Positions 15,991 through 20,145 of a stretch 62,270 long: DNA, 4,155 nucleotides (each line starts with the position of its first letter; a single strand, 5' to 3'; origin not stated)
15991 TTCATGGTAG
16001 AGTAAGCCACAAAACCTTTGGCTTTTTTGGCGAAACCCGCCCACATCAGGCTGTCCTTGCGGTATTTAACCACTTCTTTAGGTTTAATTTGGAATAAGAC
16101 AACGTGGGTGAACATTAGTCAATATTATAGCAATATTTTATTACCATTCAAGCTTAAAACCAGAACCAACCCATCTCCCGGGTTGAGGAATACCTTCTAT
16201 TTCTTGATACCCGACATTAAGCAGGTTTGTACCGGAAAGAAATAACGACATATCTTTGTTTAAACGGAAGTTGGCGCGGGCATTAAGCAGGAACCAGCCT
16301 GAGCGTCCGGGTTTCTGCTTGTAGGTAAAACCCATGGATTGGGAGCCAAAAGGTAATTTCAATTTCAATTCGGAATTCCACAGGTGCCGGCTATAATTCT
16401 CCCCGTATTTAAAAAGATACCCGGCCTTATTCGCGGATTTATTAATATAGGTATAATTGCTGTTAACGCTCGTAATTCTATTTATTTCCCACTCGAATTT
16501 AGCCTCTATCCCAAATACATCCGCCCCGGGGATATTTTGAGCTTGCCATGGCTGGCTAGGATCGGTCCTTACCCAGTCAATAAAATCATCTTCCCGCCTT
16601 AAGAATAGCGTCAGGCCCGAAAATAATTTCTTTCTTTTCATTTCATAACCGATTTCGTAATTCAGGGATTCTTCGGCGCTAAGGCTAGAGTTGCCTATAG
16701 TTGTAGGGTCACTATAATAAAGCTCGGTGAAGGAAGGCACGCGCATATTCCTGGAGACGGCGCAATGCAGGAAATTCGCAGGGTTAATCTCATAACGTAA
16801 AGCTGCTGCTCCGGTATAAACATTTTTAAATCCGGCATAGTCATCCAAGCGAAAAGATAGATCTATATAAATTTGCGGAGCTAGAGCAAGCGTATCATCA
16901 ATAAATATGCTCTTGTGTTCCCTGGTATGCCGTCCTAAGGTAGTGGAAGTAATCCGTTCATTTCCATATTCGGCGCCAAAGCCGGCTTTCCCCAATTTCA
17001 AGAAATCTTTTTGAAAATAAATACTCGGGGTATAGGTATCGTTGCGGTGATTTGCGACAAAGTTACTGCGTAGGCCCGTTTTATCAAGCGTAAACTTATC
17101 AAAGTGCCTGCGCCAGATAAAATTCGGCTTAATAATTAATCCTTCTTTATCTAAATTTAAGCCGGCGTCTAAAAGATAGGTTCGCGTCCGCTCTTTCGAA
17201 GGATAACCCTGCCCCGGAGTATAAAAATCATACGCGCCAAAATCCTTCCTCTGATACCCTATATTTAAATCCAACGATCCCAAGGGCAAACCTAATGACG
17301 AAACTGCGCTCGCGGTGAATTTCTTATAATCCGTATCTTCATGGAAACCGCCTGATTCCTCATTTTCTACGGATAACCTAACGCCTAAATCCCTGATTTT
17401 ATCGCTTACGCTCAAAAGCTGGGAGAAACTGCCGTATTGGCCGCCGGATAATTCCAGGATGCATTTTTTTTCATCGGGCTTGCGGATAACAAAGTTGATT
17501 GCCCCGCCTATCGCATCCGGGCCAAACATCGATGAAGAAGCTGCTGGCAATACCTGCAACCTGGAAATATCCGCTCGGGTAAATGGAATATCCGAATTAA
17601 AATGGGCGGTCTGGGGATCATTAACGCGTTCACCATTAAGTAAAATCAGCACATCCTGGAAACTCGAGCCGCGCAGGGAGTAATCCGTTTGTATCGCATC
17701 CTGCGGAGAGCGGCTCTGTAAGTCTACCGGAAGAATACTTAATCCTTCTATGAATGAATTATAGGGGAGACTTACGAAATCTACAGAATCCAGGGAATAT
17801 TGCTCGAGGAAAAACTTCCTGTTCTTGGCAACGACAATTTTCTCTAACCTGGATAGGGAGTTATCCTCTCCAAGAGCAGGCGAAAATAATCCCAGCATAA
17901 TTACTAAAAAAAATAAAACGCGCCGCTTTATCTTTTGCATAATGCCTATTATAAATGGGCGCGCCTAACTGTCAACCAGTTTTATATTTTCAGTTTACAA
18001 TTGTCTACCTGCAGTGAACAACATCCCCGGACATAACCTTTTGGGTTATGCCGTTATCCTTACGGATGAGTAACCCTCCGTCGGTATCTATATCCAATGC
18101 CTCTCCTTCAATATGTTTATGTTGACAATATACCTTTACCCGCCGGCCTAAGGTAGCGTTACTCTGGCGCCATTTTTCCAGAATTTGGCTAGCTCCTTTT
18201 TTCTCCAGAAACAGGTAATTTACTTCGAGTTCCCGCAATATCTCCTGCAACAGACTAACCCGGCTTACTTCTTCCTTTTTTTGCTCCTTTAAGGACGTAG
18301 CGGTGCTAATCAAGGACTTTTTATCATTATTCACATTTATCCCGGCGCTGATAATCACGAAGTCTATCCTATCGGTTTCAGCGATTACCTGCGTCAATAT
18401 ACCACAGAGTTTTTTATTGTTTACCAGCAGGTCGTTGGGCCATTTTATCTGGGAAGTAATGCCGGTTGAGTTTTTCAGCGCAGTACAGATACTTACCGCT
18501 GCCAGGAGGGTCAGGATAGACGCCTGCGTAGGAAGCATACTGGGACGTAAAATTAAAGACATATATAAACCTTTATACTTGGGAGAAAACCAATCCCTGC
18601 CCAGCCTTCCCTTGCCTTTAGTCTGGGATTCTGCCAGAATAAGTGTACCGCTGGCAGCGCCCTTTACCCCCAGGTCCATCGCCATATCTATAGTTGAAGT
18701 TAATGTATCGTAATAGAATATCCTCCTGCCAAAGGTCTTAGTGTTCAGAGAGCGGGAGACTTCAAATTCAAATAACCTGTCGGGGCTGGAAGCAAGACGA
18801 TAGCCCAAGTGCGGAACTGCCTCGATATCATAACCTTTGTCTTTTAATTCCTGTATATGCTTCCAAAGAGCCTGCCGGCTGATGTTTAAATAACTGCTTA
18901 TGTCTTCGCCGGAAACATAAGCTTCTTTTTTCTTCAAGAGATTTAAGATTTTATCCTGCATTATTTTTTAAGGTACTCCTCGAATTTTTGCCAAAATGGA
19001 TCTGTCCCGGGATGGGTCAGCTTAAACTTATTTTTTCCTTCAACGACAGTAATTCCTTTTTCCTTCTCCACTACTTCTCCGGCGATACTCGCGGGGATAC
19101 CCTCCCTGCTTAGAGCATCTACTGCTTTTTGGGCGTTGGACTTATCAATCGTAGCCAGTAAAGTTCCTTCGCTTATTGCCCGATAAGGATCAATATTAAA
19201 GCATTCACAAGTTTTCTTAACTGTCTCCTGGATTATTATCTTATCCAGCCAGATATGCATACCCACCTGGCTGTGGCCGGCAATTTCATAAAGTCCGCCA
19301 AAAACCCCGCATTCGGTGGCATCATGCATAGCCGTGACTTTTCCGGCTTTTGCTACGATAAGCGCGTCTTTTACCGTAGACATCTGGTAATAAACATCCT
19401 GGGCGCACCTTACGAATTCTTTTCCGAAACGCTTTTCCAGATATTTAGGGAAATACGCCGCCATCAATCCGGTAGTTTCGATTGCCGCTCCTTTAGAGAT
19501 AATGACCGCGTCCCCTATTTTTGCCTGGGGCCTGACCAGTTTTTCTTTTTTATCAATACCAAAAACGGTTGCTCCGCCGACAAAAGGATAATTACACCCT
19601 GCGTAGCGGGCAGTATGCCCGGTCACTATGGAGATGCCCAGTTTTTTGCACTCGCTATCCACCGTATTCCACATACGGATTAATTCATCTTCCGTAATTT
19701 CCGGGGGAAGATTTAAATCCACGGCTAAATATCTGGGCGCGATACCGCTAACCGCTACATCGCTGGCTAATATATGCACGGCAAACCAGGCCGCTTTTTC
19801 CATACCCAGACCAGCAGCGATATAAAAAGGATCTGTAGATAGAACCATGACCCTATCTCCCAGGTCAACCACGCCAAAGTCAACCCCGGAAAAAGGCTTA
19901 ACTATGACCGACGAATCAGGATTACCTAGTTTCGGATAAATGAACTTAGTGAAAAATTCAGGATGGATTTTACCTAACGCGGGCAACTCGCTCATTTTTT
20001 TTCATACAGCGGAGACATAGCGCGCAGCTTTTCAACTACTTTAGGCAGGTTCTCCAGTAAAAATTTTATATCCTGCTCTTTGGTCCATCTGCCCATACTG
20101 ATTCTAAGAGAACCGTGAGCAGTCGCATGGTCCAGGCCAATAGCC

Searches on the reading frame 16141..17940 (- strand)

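Call 59: search_protein_families(library=pfam, proteins=[window:16141-17940:-], max_evalue=0.00001)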
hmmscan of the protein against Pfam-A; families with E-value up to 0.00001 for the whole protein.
window:16141-17940:- (599 aa): 2 families
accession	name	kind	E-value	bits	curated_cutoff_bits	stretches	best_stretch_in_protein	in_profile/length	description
PF00593.30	TonB_dep_Rec_b-barrel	-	1.6e-30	107.8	27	1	221-573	26-436/436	TonB dependent receptor-like, beta-barrel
PF07715.20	Plug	-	1e-08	36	23.9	1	77-147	38-107/107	TonB-dependent Receptor Plug Domain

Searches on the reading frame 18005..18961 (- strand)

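Call 59: search_protein_families(library=pfam, proteins=[window:18005-18961:-], max_evalue=0.00001)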
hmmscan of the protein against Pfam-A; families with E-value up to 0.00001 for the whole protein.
window:18005-18961:- (318 aa): 5 families
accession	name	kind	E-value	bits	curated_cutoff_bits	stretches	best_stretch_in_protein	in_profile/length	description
PF03099.24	BPL_LplA_LipB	-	1.2e-21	77.5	21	1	88-209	6-133/133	Biotin/lipoate A/B protein ligase family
PF08279.18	HTH_11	-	1e-16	61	25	1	3-55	3-55/55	HTH domain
PF02237.23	BPL_C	-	3.8e-10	39.9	21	1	270-316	1-47/48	Biotin protein ligase C terminal domain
PF16917.10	BPL_LplA_LipB_2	-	4.2e-06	26.9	27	1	131-266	41-183/183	Biotin/lipoate A/B protein ligase family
PF13412.12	HTH_24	-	5.3e-06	26.3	21.9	0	4-44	7-46/48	Winged helix-turn-helix DNA-binding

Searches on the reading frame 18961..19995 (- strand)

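Call 59: search_protein_families(library=pfam, proteins=[window:18961-19995:-], max_evalue=0.00001)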
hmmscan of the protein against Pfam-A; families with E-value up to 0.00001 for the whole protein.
window:18961-19995:- (344 aa): 2 families
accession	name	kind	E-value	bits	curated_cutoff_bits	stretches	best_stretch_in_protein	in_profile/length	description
PF02769.27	AIRS_C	-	5.3e-22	79.1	23.1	1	159-316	1-153/156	AIR synthase related protein, C-terminal domain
PF00586.29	AIRS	-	6.1e-12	46.4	24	1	39-143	3-108/112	AIR synthase related protein, N-terminal domain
